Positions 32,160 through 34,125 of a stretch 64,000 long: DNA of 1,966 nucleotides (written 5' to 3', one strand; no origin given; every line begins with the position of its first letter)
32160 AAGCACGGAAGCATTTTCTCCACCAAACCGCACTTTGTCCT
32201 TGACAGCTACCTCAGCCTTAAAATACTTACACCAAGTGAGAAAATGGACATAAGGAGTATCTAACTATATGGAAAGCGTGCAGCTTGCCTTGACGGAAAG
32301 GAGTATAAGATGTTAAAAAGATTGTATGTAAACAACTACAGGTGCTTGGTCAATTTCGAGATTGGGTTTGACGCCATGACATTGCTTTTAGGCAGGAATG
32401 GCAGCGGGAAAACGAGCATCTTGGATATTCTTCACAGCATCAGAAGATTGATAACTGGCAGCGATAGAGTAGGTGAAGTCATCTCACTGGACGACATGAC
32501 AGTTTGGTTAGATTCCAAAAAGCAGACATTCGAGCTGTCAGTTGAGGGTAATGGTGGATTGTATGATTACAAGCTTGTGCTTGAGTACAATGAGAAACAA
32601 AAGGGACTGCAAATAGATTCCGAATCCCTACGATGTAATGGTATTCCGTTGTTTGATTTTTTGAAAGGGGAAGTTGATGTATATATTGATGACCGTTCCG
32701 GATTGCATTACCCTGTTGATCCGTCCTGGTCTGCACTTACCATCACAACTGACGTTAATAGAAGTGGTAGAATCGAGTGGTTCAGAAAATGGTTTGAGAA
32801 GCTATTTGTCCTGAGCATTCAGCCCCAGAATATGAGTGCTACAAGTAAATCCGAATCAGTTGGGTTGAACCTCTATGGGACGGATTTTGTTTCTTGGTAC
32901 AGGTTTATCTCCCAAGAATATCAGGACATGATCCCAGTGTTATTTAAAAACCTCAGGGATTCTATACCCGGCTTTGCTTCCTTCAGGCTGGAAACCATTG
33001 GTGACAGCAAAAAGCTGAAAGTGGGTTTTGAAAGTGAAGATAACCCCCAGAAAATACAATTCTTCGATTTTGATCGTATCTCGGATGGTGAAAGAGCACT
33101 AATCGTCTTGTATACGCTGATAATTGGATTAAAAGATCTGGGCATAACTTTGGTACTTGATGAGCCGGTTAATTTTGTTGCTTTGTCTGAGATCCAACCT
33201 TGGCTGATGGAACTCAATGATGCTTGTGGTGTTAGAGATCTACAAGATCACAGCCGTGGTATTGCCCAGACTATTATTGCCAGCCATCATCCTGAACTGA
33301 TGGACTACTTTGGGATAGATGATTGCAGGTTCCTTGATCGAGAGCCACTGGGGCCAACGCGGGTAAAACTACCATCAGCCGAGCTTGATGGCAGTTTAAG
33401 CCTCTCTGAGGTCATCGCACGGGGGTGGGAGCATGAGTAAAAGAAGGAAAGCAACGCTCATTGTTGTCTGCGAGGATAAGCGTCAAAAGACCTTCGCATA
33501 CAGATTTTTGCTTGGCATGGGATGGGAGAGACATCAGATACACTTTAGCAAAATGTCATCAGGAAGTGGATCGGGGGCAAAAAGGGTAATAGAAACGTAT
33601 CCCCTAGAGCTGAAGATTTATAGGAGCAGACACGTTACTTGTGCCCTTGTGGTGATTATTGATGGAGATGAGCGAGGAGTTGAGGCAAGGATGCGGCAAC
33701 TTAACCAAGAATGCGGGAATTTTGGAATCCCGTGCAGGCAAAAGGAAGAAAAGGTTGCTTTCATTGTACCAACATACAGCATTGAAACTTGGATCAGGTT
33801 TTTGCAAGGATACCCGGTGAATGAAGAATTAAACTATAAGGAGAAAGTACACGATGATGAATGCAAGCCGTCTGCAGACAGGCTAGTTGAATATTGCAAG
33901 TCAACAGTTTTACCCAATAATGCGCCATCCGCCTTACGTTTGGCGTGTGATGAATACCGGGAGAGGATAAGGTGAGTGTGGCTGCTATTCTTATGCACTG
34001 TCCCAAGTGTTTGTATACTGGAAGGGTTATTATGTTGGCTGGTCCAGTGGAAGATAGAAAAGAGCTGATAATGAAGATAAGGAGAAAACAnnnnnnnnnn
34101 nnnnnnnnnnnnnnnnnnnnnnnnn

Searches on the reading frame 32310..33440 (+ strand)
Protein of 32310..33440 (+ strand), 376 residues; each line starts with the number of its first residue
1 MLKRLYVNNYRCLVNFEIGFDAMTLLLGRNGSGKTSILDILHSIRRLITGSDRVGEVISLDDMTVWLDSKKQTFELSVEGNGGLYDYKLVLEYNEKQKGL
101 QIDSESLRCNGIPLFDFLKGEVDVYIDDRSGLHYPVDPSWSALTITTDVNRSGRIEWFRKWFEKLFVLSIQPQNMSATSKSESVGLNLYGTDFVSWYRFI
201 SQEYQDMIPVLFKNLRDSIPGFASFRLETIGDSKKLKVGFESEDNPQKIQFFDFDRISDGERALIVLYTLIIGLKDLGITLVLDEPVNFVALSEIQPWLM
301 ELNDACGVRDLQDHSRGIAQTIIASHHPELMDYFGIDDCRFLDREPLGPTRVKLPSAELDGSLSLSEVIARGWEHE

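Call 3: search_protein_families(library=pfam, proteins=[window:32310-33440:+], max_evalue=0.1)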
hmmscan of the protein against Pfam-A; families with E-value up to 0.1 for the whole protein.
window:32310-33440:+ (376 aa): 6 families
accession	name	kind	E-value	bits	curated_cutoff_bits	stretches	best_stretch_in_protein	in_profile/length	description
PF13304.12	AAA_21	-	1.1e-14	55.7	27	1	23-332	1-304/304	AAA domain, putative AbiEii toxin, Type IV TA system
PF13175.12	AAA_15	-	1.7e-11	44.8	32.1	1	1-42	1-44/374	AAA ATPase domain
PF13476.12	AAA_23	-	1.4e-07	32.8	27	1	4-95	1-83/201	AAA domain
PF02463.25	SMC_N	-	1e-05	25.5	40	1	1-41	1-44/220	RecF/RecN/SMC N terminal domain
PF00005.33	ABC_tran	-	3.9e-05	24.7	25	1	14-52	4-42/137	ABC transporter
PF13555.12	AAA_29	-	0.00018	21.7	27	1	3-41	2-42/61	P-loop containing region of AAA domain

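Call 4: search_protein_families(library=padloc, proteins=[window:32310-33440:+], max_evalue=0.1)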
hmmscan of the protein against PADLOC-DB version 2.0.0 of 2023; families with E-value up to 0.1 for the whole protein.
window:32310-33440:+ (376 aa): 111 families (the best 25 are shown)
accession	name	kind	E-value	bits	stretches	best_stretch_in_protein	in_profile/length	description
PDLC02980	AriA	-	2e-18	65.4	1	23-332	1-304/304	-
PDLC04178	HEC-01A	-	1.2e-16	58.8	1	2-337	9-337/399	-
PDLC04182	HEC-01A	-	3.3e-16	57.3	1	2-353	4-373/406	-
PDLC04541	PDC-M25A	-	3.8e-15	53.9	1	1-288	1-279/380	-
PDLC04175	HEC-01A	-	6.4e-15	53.1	2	2-110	6-113/363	-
PDLC02335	AbiLi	-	1.4e-14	51.9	1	1-348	49-255/326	AbiLi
PDLC02979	AriA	-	3e-12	45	1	1-43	1-45/373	-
PDLC04135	mad3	-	6.6e-12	43.6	1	1-42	1-43/374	mads_3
PDLC04180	HEC-01A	-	5.4e-11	40.3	1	2-337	3-327/382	-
PDLC00278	PtuA1|PtuA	-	1.8e-10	38.7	1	2-54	3-57/436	AAA ATPase domain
PDLC04184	HEC-01A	-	7.9e-10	36.3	2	1-48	1-48/464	-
PDLC00271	PtuA1|PtuA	-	5e-09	34.2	1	2-94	3-99/421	AAA ATPase domain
PDLC00090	GajA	-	6.1e-09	33.1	1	2-78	3-78/659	AAA ATPase domain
PDLC00310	PtuA1|PtuA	-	6.6e-09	33.3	1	2-41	3-43/443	AAA ATPase domain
PDLC03878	NsnB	-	9.4e-09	33.5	1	1-192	1-144/345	-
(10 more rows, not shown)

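Call 5: search_protein_families(library=ncbifam, proteins=[window:32310-33440:+], max_evalue=0.1)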
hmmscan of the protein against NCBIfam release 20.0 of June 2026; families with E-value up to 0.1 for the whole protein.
window:32310-33440:+ (376 aa): 34 families (the best 25 are shown)
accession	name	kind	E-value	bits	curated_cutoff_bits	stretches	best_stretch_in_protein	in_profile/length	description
NF047739.1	antiphage_MADS3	equivalog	2.1e-09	37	420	1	1-58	1-57/427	methylation-associated defense system AAA family ATPase MAD3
NF041760.1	PtuA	equivalog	6.1e-08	32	500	1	2-63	52-118/524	retron Ec78 anti-phage system effector ATPase PtuA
TIGR00611.2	recf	equivalog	6.6e-08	32.1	172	1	2-42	1-42/339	DNA replication/repair protein RecF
NF000355.4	ribo_prot_ABC_F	equivalog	3.3e-06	26.2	380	1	14-43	332-361/499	ribosomal protection-like ABC-F family protein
NF003034.1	PRK03918.1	equivalog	3.5e-05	22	700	1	2-41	3-43/878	DNA double-strand break repair ATPase Rad50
NF002244.0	PRK01156.1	equivalog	0.00021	19.5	847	1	2-41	3-43/895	DNA double-strand break repair ATPase Rad50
NF000170.2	ABCF_Vga_all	exception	0.0009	17.9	725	0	26-44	34-52/521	Vga family ABC-F type ribosomal protection protein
TIGR03719.1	ABC_ABC_ChvD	subfamily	0.0011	17.7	806.75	1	15-81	342-411/552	energy-dependent translational throttle protein EttA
NF000168.2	ABCF_Msr_all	exception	0.0012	17.5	680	0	255-296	407-445/487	Msr family ABC-F type ribosomal protection protein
NF002572.0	PRK02224.1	equivalog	0.0012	17.2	1087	1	2-82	3-78/888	DNA double-strand break repair ATPase Rad50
NF040873.1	AztA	equivalog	0.0014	18.2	220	1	14-53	11-50/191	zinc ABC transporter ATP-binding protein AztA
NF010068.0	PRK13548.1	equivalog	0.0018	17.4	261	1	14-42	24-52/261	heme ABC transporter ATP-binding protein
NF041774.1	tung_ATPbind_TupC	equivalog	0.002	17.2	400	1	15-49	20-54/319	tungstate ABC transporter ATP-binding protein TupC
NF000167.2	ABCF_Lsa_all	exception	0.0021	17.1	750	0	14-50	328-364/492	Lsa family ABC-F type ribosomal protection protein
NF008775.0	PRK11819.1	equivalog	0.0021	16.8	599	0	15-76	344-408/556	energy-dependent translational throttle protein EttA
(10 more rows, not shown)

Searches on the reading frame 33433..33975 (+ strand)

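Call 3: search_protein_families(library=pfam, proteins=[window:33433-33975:+], max_evalue=0.1)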
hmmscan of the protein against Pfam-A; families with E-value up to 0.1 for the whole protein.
window:33433-33975:+ (180 aa): 0 families

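Call 4: search_protein_families(library=padloc, proteins=[window:33433-33975:+], max_evalue=0.1)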
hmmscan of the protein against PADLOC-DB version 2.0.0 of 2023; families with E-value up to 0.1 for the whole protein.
window:33433-33975:+ (180 aa): 4 families
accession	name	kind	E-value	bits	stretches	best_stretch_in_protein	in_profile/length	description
PDLC04615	PDC-M38B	-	0.003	15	1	60-96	112-148/293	-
PDLC04613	PDC-M38B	-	0.0081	13.7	0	68-95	118-145/278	-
PDLC03372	MTase_II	-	0.016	13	1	108-159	128-178/259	Type II methyltransferase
PDLC02966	RT-Toprim_I-C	-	0.022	11.3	1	37-103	398-458/568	single gene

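Call 5: search_protein_families(library=ncbifam, proteins=[window:33433-33975:+], max_evalue=0.1)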
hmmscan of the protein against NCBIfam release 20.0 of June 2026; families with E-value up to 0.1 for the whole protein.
window:33433-33975:+ (180 aa): 0 families

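Call 34: search_protein_families(library=phrogs, proteins=[window:33433-33975:+], max_evalue=0.01)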
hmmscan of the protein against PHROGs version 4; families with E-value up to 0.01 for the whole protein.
window:33433-33975:+ (180 aa): 0 families
